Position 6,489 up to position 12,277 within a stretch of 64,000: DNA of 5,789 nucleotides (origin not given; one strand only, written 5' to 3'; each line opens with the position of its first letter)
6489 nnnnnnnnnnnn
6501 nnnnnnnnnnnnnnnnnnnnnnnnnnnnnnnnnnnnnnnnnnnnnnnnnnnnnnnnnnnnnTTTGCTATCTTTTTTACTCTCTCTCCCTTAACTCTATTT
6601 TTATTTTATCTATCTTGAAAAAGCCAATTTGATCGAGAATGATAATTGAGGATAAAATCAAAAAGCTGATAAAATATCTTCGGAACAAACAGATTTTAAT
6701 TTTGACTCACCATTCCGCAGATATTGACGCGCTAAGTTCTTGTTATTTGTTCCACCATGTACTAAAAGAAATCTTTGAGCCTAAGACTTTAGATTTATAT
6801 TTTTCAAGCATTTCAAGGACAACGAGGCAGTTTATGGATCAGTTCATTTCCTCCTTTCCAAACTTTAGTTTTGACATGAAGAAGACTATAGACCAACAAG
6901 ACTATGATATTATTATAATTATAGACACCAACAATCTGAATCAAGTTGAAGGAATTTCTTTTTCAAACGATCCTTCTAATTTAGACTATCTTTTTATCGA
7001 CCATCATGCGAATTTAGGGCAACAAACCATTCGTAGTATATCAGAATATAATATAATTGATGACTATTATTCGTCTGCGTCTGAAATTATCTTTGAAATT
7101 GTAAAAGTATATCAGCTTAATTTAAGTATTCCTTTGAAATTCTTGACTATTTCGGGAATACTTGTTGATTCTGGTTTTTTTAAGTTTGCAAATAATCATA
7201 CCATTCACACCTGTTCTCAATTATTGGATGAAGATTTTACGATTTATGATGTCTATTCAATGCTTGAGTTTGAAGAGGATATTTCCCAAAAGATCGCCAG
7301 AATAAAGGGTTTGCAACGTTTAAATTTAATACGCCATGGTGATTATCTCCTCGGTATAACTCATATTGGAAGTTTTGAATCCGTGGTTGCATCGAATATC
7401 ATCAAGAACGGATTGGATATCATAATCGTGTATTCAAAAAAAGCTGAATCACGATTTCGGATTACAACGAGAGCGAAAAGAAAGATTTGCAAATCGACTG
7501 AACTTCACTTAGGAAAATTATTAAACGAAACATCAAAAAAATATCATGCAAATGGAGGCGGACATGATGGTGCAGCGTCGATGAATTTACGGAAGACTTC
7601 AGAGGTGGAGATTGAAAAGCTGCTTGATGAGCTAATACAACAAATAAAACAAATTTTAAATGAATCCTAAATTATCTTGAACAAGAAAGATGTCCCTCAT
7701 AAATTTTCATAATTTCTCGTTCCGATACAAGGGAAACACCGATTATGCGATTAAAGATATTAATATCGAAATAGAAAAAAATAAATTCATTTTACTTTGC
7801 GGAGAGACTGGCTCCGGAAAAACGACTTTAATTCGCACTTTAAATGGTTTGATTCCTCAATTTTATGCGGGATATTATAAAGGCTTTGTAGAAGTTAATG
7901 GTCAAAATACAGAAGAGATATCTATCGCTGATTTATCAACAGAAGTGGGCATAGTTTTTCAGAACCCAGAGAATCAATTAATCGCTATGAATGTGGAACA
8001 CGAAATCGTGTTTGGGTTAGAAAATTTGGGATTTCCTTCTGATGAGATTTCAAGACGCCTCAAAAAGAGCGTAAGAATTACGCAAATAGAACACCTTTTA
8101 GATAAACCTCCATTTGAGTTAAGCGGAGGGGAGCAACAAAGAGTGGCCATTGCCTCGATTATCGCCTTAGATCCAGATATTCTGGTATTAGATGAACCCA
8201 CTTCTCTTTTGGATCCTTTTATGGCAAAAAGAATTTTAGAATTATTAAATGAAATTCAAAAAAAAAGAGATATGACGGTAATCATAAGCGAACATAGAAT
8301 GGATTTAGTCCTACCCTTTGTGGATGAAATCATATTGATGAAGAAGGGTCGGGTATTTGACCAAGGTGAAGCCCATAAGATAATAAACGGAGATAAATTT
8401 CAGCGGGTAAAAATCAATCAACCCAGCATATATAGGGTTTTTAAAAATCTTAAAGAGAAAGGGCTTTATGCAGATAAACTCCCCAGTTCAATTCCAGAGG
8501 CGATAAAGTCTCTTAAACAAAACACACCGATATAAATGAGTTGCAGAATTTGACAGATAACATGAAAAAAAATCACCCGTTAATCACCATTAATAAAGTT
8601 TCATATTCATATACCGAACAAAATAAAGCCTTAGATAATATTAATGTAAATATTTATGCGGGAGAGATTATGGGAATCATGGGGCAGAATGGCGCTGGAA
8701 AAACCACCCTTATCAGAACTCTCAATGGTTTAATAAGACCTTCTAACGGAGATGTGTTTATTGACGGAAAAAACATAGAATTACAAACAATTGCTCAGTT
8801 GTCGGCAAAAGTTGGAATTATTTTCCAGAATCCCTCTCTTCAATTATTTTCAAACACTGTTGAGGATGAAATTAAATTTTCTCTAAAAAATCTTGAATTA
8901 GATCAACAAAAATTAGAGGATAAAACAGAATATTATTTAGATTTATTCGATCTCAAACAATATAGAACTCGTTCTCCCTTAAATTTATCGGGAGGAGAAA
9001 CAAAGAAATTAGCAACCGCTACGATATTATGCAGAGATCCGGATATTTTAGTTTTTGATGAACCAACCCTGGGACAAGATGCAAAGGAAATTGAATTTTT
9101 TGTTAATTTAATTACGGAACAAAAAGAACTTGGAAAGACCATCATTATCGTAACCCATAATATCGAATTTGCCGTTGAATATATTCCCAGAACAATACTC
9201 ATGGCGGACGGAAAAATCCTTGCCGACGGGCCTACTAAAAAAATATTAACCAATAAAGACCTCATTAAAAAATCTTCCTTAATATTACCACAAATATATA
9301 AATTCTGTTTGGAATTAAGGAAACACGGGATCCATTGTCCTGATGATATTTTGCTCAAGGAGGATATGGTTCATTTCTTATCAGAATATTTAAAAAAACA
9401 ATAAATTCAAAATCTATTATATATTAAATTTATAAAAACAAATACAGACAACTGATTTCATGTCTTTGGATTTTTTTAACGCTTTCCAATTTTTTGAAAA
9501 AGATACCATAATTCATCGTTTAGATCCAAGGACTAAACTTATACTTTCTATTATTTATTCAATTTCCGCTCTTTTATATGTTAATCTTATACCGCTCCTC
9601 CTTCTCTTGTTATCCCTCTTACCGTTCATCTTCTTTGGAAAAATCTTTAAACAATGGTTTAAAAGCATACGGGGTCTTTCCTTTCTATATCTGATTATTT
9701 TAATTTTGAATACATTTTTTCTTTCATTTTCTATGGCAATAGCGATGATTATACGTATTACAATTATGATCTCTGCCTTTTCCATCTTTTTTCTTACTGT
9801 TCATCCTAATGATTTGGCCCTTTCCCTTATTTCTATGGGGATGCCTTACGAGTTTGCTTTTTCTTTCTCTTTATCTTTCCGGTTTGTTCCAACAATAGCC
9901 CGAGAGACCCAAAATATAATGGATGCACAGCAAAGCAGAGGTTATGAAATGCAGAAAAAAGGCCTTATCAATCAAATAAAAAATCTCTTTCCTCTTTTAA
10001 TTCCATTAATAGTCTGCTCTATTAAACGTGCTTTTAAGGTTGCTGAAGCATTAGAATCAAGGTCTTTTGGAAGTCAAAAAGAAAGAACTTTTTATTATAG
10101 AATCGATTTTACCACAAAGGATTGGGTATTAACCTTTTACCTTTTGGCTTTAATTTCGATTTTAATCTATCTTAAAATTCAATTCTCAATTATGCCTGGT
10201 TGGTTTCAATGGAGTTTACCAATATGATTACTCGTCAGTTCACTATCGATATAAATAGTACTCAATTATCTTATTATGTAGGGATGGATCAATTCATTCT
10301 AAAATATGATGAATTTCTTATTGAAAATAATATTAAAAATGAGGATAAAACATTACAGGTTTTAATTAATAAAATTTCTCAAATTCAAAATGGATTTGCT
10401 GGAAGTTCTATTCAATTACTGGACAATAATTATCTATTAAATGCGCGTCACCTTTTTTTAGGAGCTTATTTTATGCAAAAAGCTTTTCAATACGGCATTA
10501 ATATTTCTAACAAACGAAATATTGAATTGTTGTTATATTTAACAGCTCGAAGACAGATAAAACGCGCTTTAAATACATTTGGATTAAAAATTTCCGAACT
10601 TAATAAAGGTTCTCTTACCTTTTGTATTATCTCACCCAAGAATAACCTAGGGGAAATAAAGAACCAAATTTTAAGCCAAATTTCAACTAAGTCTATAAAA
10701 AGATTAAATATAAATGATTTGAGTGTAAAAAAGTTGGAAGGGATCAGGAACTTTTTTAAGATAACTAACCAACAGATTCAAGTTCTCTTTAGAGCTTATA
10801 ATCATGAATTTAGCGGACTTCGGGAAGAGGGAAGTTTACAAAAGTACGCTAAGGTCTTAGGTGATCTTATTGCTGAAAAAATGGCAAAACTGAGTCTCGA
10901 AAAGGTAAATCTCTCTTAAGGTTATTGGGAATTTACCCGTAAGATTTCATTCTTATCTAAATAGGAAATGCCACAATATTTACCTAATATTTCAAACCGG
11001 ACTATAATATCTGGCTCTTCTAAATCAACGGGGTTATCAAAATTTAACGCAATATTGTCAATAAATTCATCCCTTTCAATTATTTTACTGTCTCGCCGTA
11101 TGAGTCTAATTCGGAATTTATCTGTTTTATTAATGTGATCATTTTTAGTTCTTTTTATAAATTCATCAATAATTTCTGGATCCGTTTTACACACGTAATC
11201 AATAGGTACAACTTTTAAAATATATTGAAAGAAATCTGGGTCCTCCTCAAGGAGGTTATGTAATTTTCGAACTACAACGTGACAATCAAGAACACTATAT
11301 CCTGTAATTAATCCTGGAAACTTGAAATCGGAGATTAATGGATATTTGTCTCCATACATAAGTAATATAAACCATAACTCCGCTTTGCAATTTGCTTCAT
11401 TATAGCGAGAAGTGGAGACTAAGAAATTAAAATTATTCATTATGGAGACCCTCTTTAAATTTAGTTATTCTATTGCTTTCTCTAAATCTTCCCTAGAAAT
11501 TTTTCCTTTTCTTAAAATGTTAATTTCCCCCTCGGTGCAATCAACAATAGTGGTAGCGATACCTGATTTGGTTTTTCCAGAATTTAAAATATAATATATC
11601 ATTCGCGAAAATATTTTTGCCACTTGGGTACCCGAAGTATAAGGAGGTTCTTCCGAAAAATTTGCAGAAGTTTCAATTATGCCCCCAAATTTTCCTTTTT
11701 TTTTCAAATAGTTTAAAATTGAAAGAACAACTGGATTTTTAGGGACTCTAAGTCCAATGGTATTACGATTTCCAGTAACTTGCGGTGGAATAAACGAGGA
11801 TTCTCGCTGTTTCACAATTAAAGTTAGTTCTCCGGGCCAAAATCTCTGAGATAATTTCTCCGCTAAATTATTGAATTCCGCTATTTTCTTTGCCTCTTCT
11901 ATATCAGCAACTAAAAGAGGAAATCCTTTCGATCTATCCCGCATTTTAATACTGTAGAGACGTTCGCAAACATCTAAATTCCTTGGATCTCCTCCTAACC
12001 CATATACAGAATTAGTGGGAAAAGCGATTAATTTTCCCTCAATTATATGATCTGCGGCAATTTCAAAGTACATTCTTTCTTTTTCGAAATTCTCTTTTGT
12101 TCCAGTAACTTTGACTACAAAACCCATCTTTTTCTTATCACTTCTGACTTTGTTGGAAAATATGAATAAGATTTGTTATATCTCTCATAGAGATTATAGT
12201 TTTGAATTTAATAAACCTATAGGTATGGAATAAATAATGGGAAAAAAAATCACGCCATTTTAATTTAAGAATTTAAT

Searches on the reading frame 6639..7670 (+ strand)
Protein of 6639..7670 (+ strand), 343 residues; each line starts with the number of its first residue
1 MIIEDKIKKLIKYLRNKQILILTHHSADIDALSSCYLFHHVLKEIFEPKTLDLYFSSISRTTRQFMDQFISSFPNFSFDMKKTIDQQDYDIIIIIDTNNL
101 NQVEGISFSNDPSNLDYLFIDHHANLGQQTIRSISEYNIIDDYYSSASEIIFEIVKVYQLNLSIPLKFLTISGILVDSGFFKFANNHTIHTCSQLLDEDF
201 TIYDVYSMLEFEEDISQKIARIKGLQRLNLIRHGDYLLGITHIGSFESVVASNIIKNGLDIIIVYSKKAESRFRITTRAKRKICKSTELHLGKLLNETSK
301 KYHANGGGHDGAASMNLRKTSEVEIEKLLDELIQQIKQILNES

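Call 54: search_protein_families(library=pfam, proteins=[window:6639-7670:+], max_evalue=0.00001)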
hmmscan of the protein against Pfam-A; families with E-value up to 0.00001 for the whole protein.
window:6639-7670:+ (343 aa): 2 families
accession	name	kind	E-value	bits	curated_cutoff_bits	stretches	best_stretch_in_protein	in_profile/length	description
PF01368.27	DHH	-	1.7e-15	57.8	28.1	1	18-159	1-105/125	DHH family, N-terminal domain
PF02272.25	DHHA1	-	1.4e-07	32.4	25.9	1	258-337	30-101/102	DHHA1 domain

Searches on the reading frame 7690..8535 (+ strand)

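Call 54: search_protein_families(library=pfam, proteins=[window:7690-8535:+], max_evalue=0.00001)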
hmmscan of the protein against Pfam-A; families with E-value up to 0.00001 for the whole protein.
window:7690-8535:+ (281 aa): 4 families
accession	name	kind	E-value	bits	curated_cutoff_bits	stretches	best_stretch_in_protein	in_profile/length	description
PF00005.33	ABC_tran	-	1.5e-26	94.1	25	1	22-172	2-137/137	ABC transporter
PF13304.12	AAA_21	-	1.1e-09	39.3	27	1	104-200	194-296/304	AAA domain, putative AbiEii toxin, Type IV TA system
PF02463.25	SMC_N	-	8.8e-08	32.3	40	1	19-204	13-199/220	RecF/RecN/SMC N terminal domain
PF13401.12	AAA_22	-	1e-06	29.5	27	1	30-175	4-97/130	AAA domain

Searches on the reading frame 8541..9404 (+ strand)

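Call 54: search_protein_families(library=pfam, proteins=[window:8541-9404:+], max_evalue=0.00001)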
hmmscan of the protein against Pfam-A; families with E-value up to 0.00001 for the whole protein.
window:8541-9404:+ (287 aa): 3 families
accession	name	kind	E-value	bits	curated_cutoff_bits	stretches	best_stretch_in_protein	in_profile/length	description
PF00005.33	ABC_tran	-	1.8e-30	106.8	25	1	31-176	1-136/137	ABC transporter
PF13304.12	AAA_21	-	5.7e-12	46.8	27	1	110-210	208-302/304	AAA domain, putative AbiEii toxin, Type IV TA system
PF02463.25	SMC_N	-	1.9e-07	31.2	40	1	41-208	24-199/220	RecF/RecN/SMC N terminal domain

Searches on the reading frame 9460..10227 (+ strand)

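Call 54: search_protein_families(library=pfam, proteins=[window:9460-10227:+], max_evalue=0.00001)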
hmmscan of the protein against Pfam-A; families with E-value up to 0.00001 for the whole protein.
window:9460-10227:+ (255 aa): 1 family
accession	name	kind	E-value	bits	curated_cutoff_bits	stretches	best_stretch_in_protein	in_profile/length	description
PF02361.21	CbiQ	-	2.1e-27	96.6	25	1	16-208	3-212/216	Cobalt transport protein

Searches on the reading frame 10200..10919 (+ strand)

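Call 55: search_protein_families(library=pfam, proteins=[window:10200-10919:+], max_evalue=0.00001)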
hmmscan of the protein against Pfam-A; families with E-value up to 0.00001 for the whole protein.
window:10200-10919:+ (239 aa): 1 family
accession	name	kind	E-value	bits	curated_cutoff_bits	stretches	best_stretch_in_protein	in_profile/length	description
PF08617.15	CGI-121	-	1e-06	29.3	25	1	44-199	3-139/159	Kinase binding protein CGI-121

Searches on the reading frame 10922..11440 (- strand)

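Call 55: search_protein_families(library=pfam, proteins=[window:10922-11440:-], max_evalue=0.00001)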
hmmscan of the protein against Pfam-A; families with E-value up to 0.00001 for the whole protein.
window:10922-11440:- (172 aa): 1 family
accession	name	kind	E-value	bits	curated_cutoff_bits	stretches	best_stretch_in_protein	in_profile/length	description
PF02926.22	THUMP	-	1.3e-07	32.4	20.6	1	87-159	3-82/84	THUMP domain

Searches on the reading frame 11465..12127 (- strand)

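Call 55: search_protein_families(library=pfam, proteins=[window:11465-12127:-], max_evalue=0.00001)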
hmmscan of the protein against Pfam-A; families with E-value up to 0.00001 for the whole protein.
window:11465-12127:- (220 aa): 1 family
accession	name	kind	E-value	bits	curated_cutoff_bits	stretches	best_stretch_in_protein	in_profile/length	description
PF01300.24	Sua5_yciO_yrdC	-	7.2e-51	172.6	25.1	1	29-208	4-178/178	Telomere recombination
